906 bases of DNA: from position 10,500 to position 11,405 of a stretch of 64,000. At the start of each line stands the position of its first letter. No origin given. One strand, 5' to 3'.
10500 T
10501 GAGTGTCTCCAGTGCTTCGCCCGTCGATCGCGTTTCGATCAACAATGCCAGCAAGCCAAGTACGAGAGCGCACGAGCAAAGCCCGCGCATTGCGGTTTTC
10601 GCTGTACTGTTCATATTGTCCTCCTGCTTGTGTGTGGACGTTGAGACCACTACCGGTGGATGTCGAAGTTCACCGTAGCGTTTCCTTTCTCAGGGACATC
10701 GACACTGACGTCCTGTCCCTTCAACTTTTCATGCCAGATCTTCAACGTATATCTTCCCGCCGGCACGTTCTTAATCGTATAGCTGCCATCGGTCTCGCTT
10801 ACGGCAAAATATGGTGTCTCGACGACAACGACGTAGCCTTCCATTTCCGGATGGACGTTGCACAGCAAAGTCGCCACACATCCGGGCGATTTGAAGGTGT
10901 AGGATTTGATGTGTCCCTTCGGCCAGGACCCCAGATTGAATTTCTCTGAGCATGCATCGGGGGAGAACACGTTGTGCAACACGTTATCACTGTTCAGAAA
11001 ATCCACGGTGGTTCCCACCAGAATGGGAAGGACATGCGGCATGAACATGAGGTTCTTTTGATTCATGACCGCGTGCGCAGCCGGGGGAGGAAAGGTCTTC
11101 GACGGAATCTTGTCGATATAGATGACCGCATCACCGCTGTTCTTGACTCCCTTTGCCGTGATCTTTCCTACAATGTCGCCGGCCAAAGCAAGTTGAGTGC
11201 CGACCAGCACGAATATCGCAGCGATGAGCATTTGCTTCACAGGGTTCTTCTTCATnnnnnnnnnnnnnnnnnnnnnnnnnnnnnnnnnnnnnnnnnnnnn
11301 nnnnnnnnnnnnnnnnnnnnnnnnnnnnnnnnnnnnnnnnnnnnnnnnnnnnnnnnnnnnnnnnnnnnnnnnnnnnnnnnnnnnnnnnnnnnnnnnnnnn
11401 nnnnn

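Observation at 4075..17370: Thirteen-kb minus-strand cluster linking a Cyc2-like cytochrome-porin, a cupredoxin, an NAD(P) oxidoreductase, a Rieske/split-cyt-b complex and multiheme cytochromes under a sigma-54 two-component system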

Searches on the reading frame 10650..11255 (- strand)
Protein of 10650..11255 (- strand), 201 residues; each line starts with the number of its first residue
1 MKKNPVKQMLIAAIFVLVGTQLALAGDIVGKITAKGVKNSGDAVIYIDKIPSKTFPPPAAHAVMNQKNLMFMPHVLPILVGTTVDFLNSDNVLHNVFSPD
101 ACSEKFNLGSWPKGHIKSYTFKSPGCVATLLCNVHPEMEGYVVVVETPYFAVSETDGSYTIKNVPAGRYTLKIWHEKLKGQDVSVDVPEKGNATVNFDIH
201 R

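Call 4: search_protein_families(library=pfam, proteins=[window:10650-11255:-], max_evalue=0.01)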
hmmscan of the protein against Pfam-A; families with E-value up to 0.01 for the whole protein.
window:10650-11255:- (201 aa): 5 families
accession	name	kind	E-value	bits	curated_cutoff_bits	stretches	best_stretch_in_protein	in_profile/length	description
PF13620.12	CarboxypepD_reg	-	4.3e-08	33.8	32.3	1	139-198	15-80/82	Carboxypeptidase regulatory-like domain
PF09430.16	EMC7_beta-sandw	-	2e-06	28.4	26.6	1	148-193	20-65/122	ER membrane protein complex subunit 7, beta-sandwich domain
PF13715.12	CarbopepD_reg_2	-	6.1e-06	26.6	32.2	1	142-198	19-75/88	CarboxypepD_reg-like domain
PF14686.12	fn3_3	-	7.7e-06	26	24.4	1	152-191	30-71/75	Polysaccharide lyase family 4, domain II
PF00127.26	Copper-bind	-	0.0025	18.7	21.2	1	64-144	7-98/99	Copper binding proteins, plastocyanin/azurin family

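Call 5: search_protein_families(library=ncbifam, proteins=[window:10650-11255:-], max_evalue=0.01)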
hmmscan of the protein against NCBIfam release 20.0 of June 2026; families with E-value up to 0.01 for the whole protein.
window:10650-11255:- (201 aa): 1 family
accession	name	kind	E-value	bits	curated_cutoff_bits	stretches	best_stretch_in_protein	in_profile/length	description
TIGR02657.1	amicyanin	equivalog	0.00074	19.9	110.2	1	76-144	13-82/83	amicyanin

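Call 61: find_homologous_proteins(query=window:10650-11255:-, max_evalue=0.001)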
Query window:10650-11255:- (201 aa): 7928 proteins with E <= 0.001 among 8000 candidates; the best 120 are listed.
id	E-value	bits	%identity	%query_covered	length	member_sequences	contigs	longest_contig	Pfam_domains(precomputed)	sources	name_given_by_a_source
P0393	3.0e-132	456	100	100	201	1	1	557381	PF13715.13,PF14686.13,PF13620.13,PF09430.17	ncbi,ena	-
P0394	7.1e-113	393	86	100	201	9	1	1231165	PF14686.13,PF13620.13,PF09430.17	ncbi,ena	-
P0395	1.8e-112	392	86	100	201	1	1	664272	PF14686.13,PF13620.13,PF09430.17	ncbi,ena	-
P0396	9.2e-106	370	80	100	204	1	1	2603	PF14686.13,PF13620.13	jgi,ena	-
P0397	2.2e-105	369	83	96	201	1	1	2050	PF14686.13,PF13620.13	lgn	-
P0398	7.9e-105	367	82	96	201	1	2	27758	PF14686.13,PF13620.13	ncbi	-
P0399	5.7e-104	364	80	98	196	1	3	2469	PF14686.13,PF13620.13,PF09430.17,PF22904.4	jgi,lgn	jgi:plastocyanin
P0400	1.7e-101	356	76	98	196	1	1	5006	PF13620.13,PF09430.17,PF22904.4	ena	-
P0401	1.3e-99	350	76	98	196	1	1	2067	PF14686.13,PF13620.13,PF09430.17,PF22904.4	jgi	jgi:plastocyanin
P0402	1.5e-99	350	74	98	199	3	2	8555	PF13620.13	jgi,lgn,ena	-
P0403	4.6e-99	348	79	90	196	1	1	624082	PF00127.27,PF14686.13,PF13620.13,PF09430.17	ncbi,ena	-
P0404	6.5e-99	347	75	98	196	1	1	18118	PF14686.13,PF13620.13,PF09430.17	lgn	-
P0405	1.4e-98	346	76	98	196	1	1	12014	PF13715.13,PF13620.13,PF09430.17,PF22904.4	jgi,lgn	jgi:plastocyanin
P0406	2.7e-98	345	75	99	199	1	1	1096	PF13620.13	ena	-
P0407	6.7e-98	344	77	94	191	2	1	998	PF14686.13,PF13620.13,PF09430.17,PF22904.4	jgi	jgi:plastocyanin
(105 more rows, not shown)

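Call 73: predict_structure(alignment_id=A3)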
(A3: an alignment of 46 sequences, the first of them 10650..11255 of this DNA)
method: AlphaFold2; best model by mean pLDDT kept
length: 201 residues; sequences in the alignment: 46
mean_pLDDT: 88.5   pTM: 0.81
mean pLDDT of the five models: 88.5, 87.6, 85.8, 83.4, 68.7
residues with pLDDT >= 90: 148; 70-90: 29; 50-70: 14; < 50: 10
segments of 3 or more residues with pLDDT < 50: 1-4, 19-22
pLDDT, mean of each block of 10 residues (from residue 1): 52 51 75 88 95 94 95 97 96 88 89 95 93 89 97 96 95 95 94 95 83
secondary structure, 60 per line:
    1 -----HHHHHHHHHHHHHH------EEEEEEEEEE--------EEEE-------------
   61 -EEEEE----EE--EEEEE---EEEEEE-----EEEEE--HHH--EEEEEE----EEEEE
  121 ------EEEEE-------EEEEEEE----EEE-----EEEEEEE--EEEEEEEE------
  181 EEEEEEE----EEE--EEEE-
elements in order: H6-19 E26-35 E44-47 E62-66 E75-79 E83-88 E94-98 E106-111 E116-120 E127-131 E139-145 E150-152 E158-164 E167-174 E181-187 E192-194 E197-200

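Call 75: fold_search(model_id=the predicted structure, library=pdb)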
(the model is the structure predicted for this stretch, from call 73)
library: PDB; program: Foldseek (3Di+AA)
matches with E <= 10: 1221; with E <= 0.001: 104
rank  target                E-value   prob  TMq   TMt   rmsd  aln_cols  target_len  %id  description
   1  6hbe_A                1.5e-07  1.00  0.41  0.20   9.1       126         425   25  Cu-containing nitrite reductase (NirK) from Thermus scotoductus SA-01 (released 2019-01-23)
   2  6hbe_C                3.3e-07  1.00  0.40  0.20   9.3       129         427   25  Cu-containing nitrite reductase (NirK) from Thermus scotoductus SA-01 (released 2019-01-23)
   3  1sf3                  1.4e-06  1.00  0.39  0.73   8.4       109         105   27  Structure of the reduced form of the P94A mutant of amicyanin (released 2004-07-27)
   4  5fc9_A                1.6e-06  1.00  0.37  0.77   3.0        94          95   31  Novel Purple Cupredoxin from Nitrosopumilus maritimus (released 2016-05-11)
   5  1id2_A                1.6e-06  1.00  0.39  0.72   7.5       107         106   23  CRYSTAL STRUCTURE OF AMICYANIN FROM PARACOCCUS VERSUTUS (THIOBACILLUS VERSUTUS) (released 2001-04-11)
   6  2idq                  2.6e-06  1.00  0.39  0.73   8.4       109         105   26  Structure of M98A mutant of amicyanin, Cu(II) (released 2007-03-13)
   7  2gb2                  2.9e-06  1.00  0.39  0.73   8.3       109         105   27  The P52G mutant of amicyanin in the Cu(II) state. (released 2006-08-01)
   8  3ply_A                3.6e-06  1.00  0.40  0.73   8.4       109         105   25  Structure of Oxidized P96G Mutant of Amicyanin (released 2011-02-09)
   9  2qdv                  3.6e-06  1.00  0.39  0.73   8.4       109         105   26  Structure of the Cu(II) form of the M51A mutant of amicyanin (released 2007-12-11)
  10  4p5r                  4.5e-06  1.00  0.40  0.74   8.3       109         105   28  Structure of oxidized W45Y mutant of amicyanin (released 2014-04-23)
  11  1sfd_A                4.5e-06  1.00  0.39  0.72   8.0       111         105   26  oxidized form of amicyanin mutant P94F (released 2004-07-27)
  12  2ux6                  5.6e-06  1.00  0.36  0.58   3.4        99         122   27  Pseudoazurin with engineered amicyanin ligand loop, oxidized form, pH 7.5 (released 2007-08-21)
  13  3ie9                  5.6e-06  1.00  0.38  0.71   8.0       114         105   24  Structure of oxidized M98L mutant of amicyanin (released 2009-10-06)
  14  2idt                  6.3e-06  1.00  0.40  0.73   8.3       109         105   27  Structure of M98Q mutant of amicyanin, Cu(II) (released 2007-03-13)
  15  1aaj                  7.8e-06  1.00  0.39  0.73   8.4       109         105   28  CRYSTAL STRUCTURE ANALYSIS OF AMICYANIN AND APOAMICYANIN FROM PARACOCCUS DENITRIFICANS AT 2.0 ANGSTROMS AND 1.8 ANGSTROM (released 1993-10-31)
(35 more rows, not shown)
